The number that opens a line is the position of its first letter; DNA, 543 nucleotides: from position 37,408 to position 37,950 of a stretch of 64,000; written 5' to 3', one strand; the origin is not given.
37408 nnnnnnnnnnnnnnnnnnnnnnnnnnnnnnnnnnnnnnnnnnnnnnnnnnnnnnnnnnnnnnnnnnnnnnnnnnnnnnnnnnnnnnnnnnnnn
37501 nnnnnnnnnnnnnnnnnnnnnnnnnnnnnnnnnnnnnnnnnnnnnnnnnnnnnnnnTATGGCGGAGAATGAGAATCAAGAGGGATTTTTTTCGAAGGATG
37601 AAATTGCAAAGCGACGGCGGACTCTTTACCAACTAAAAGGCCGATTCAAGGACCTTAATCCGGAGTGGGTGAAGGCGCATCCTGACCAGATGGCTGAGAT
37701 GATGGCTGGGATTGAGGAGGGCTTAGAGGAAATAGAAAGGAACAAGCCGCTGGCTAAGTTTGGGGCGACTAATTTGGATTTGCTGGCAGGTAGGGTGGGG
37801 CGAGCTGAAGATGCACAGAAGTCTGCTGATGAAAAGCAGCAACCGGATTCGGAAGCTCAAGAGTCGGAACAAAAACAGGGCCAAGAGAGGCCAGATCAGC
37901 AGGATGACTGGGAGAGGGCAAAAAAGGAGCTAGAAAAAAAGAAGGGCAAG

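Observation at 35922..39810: Divergently transcribed envelope-protein pair as candidate missing parts of the secretion machine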

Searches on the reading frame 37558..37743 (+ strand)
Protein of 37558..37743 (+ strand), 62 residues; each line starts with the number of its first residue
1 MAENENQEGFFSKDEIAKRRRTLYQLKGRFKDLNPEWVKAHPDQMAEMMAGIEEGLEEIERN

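Call 81: search_protein_families(library=pfam, proteins=[window:37558-37743:+], max_evalue=10)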
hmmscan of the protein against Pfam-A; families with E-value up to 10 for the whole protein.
window:37558-37743:+ (62 aa): 0 families

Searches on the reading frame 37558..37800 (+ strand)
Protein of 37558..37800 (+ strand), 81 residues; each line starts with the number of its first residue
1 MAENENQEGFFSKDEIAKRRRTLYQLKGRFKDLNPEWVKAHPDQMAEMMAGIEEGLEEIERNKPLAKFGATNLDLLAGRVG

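Call 87: search_solved_structures(query=window:37558-37800:+, max_evalue=10)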
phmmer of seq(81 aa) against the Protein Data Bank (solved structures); distinct sequences matched with E-value up to 10: 4.
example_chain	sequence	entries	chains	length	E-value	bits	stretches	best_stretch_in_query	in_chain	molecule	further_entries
2vpw_A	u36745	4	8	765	0.066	16.9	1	8-68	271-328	THIOSULFATE REDUCTASE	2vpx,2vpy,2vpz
6on6_A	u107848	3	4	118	0.076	16.8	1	10-39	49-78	NeuRonal IgCAM-5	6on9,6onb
6ip1_C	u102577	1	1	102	0.95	13.3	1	14-76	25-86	Synaptosomal-associated protein 25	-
2o4d_A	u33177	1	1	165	1.5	12.6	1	32-67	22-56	Hypothetical protein PA0269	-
